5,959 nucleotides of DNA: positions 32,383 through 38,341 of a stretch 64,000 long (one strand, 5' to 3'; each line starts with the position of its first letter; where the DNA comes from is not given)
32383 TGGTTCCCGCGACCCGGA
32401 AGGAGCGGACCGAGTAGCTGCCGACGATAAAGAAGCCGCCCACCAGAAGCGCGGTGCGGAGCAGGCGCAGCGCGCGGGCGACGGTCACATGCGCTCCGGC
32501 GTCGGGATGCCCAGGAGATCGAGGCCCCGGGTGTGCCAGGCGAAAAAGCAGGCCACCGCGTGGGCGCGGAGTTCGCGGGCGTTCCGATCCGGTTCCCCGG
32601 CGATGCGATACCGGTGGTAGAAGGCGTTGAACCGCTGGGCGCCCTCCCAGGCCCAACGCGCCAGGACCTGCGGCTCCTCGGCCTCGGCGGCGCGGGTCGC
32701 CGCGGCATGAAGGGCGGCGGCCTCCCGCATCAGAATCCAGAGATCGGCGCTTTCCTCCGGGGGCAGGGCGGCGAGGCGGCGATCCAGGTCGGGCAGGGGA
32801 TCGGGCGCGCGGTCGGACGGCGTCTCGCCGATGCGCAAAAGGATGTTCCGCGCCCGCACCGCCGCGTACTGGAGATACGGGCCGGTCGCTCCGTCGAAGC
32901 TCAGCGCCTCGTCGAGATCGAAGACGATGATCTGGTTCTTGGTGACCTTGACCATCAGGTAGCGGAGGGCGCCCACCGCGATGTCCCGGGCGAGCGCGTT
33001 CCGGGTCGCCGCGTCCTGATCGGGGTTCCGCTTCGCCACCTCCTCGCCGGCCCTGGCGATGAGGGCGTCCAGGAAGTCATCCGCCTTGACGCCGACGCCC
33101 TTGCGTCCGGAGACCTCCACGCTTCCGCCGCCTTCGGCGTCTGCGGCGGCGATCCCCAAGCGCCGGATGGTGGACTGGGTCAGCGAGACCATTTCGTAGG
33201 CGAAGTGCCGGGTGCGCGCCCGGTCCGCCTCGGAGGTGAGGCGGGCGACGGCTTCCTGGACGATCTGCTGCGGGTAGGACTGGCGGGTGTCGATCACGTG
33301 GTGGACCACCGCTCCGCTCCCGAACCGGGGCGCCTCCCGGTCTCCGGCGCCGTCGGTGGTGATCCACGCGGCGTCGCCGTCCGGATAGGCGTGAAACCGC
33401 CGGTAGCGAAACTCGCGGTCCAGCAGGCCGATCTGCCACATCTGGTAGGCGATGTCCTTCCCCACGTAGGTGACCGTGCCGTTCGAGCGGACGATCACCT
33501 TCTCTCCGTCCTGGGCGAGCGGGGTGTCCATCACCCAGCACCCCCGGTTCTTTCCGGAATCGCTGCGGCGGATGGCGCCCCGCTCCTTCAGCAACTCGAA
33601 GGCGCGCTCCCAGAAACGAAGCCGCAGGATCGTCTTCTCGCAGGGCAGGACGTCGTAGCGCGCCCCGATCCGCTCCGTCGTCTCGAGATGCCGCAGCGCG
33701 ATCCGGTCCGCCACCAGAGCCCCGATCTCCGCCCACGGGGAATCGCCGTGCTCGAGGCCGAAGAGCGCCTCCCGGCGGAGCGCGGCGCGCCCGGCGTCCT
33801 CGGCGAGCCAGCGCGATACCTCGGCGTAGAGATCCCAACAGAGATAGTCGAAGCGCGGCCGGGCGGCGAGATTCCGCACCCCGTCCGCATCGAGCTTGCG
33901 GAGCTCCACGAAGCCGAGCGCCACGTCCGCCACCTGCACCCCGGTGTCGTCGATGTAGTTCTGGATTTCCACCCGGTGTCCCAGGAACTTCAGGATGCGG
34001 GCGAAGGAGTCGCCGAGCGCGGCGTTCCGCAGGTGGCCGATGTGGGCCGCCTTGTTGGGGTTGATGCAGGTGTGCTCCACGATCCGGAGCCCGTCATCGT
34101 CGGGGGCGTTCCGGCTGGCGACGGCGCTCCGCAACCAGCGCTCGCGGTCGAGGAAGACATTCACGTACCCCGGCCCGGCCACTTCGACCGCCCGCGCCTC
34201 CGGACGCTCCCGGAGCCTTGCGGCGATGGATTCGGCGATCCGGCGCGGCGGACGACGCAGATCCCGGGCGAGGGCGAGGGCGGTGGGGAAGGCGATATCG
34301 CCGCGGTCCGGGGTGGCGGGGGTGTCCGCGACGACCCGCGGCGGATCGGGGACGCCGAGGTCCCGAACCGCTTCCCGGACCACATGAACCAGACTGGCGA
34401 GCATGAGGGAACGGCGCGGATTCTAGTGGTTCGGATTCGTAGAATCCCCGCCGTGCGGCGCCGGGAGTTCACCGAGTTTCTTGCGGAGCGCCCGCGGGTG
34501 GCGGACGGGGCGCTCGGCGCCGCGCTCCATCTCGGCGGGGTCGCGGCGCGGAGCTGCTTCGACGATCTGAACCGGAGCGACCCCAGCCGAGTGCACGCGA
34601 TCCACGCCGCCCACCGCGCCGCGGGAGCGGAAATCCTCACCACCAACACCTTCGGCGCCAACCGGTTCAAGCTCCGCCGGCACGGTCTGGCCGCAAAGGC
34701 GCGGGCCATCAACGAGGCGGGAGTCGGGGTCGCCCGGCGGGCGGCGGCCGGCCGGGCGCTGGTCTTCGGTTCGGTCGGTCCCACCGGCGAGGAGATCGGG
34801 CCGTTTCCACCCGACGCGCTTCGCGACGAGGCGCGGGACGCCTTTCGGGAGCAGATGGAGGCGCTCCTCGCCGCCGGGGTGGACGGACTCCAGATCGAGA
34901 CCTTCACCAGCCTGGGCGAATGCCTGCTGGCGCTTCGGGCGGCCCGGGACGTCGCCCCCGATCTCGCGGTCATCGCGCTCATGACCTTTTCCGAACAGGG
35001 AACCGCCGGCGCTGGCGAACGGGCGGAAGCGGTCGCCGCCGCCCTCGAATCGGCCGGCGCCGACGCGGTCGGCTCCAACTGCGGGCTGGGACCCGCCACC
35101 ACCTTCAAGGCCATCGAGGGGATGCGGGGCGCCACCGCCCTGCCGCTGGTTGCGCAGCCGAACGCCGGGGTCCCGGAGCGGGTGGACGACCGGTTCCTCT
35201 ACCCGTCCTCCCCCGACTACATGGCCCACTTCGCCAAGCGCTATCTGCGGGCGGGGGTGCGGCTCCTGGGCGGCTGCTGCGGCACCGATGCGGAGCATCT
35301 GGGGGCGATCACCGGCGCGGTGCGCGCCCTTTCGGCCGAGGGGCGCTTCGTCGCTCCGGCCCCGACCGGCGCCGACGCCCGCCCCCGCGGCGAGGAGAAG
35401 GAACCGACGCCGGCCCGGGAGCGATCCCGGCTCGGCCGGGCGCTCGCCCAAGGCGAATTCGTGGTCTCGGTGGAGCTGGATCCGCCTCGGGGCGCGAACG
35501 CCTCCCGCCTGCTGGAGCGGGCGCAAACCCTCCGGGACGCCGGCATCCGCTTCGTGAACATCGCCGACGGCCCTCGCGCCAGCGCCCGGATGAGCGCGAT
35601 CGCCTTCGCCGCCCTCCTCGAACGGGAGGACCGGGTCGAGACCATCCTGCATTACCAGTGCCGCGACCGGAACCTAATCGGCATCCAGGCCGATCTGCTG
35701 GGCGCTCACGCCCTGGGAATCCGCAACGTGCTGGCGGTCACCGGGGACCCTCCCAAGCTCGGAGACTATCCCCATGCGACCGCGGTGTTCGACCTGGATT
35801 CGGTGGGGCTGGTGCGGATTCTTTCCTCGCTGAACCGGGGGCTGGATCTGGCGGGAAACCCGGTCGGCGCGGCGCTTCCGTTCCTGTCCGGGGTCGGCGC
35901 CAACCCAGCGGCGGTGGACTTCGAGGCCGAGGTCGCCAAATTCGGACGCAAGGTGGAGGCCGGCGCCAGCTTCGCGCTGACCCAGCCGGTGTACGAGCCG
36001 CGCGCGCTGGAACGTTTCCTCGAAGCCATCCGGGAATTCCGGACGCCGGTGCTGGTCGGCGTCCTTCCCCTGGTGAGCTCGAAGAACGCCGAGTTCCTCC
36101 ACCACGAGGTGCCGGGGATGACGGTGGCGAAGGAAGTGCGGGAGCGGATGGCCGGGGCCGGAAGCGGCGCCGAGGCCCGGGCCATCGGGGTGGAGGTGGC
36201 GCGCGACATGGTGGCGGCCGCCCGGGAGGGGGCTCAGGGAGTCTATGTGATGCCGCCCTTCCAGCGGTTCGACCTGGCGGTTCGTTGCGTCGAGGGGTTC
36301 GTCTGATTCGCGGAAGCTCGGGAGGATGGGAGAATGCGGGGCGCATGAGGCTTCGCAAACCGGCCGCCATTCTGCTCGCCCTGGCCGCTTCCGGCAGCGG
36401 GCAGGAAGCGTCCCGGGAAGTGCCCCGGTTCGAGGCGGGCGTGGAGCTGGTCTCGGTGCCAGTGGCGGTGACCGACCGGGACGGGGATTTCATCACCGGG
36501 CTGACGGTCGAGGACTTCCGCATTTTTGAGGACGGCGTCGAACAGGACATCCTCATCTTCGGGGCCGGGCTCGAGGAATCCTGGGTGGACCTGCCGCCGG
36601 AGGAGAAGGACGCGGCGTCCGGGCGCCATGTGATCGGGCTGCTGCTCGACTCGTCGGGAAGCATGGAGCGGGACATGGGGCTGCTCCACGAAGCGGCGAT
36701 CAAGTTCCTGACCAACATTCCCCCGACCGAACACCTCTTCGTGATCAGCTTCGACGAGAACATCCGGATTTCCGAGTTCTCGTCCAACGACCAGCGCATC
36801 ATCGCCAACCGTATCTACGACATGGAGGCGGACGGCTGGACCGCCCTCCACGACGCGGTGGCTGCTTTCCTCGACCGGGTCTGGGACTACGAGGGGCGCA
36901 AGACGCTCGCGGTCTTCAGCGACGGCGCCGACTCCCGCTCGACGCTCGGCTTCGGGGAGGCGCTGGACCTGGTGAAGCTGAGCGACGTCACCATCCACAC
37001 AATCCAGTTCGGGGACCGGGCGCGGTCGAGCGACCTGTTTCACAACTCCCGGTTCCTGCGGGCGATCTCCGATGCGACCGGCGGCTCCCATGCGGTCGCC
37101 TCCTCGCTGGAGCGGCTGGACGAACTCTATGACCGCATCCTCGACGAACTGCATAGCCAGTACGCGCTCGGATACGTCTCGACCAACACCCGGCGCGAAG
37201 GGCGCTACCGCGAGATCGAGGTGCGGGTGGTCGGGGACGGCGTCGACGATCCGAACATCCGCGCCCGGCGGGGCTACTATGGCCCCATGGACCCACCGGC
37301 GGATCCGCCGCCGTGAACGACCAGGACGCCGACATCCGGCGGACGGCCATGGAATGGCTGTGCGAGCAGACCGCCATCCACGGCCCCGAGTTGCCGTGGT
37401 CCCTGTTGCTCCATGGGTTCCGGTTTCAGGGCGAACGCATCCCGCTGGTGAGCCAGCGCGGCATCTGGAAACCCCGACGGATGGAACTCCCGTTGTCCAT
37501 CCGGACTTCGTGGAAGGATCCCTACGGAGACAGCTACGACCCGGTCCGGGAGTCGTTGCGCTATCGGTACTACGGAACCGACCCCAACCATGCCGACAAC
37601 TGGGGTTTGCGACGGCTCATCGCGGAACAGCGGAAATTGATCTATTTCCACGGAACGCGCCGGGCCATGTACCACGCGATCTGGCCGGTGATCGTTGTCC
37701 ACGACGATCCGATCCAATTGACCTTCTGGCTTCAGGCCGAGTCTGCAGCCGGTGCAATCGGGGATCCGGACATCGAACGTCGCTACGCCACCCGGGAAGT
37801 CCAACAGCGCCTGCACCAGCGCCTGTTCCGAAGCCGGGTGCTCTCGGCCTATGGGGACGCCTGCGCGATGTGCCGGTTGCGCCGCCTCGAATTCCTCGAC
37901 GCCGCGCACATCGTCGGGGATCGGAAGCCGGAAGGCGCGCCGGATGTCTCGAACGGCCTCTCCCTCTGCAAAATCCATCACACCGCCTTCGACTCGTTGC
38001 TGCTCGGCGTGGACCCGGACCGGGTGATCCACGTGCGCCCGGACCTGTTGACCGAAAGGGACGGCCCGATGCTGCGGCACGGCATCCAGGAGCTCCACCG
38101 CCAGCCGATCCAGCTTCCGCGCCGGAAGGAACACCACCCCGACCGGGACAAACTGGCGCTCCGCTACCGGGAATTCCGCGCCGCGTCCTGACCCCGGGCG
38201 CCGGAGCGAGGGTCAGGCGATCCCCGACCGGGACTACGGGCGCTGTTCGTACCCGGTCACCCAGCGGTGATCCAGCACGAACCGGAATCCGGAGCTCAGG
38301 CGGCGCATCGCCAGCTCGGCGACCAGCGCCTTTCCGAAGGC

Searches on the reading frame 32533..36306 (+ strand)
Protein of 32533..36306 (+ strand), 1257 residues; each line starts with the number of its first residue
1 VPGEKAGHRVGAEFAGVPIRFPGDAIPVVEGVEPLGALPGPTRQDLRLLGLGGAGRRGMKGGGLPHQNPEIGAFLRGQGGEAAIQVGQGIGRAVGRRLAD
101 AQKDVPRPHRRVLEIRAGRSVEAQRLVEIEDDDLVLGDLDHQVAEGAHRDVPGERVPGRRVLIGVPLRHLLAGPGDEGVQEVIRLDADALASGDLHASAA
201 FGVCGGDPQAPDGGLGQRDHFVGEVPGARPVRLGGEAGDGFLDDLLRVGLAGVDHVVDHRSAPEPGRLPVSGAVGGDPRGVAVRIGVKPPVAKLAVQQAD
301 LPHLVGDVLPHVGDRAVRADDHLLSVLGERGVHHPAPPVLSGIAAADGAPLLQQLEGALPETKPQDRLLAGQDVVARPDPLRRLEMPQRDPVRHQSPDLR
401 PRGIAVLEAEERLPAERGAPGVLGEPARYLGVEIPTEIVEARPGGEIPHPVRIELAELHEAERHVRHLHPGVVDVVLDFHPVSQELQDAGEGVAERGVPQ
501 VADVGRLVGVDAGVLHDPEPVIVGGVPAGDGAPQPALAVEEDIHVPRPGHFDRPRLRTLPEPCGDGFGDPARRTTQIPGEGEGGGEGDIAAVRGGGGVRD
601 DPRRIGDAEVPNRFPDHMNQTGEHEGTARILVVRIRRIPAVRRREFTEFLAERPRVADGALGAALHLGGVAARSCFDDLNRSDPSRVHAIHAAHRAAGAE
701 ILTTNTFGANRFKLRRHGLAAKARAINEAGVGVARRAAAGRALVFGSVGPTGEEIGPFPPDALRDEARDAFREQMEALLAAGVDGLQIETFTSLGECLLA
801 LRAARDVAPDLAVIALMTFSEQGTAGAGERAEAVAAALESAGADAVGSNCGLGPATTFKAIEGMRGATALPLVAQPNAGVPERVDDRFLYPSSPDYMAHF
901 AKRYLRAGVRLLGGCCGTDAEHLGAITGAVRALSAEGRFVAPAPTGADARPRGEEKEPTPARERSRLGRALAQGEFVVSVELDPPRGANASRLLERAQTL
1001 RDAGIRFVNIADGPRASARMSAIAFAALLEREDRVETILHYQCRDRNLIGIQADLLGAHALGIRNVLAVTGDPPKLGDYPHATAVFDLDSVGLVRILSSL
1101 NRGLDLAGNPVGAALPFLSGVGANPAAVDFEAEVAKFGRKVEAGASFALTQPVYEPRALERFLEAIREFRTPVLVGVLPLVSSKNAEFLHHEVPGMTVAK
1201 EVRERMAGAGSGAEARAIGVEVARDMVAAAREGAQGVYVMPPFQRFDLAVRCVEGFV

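Call 46: search_protein_families(library=pfam, proteins=[window:32533-36306:+], max_evalue=0.0001)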
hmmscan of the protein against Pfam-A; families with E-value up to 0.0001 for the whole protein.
window:32533-36306:+ (1257 aa): 2 families
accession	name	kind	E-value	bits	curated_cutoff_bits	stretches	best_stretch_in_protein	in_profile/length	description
PF02574.22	S-methyl_trans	-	5.9e-55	187.6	22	1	656-929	2-282/283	Homocysteine S-methyltransferase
PF02219.23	MTHFR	-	2e-36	126.2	24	1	967-1232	2-263/287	Methylenetetrahydrofolate reductase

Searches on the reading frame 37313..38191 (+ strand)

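Call 46: search_protein_families(library=pfam, proteins=[window:37313-38191:+], max_evalue=0.0001)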
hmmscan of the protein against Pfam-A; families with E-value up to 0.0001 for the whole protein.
window:37313-38191:+ (292 aa): 1 family
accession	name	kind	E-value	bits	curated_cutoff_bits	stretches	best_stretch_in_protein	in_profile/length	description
PF13391.12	HNH_2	-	8.4e-09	35.6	21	1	184-234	1-66/66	HNH endonuclease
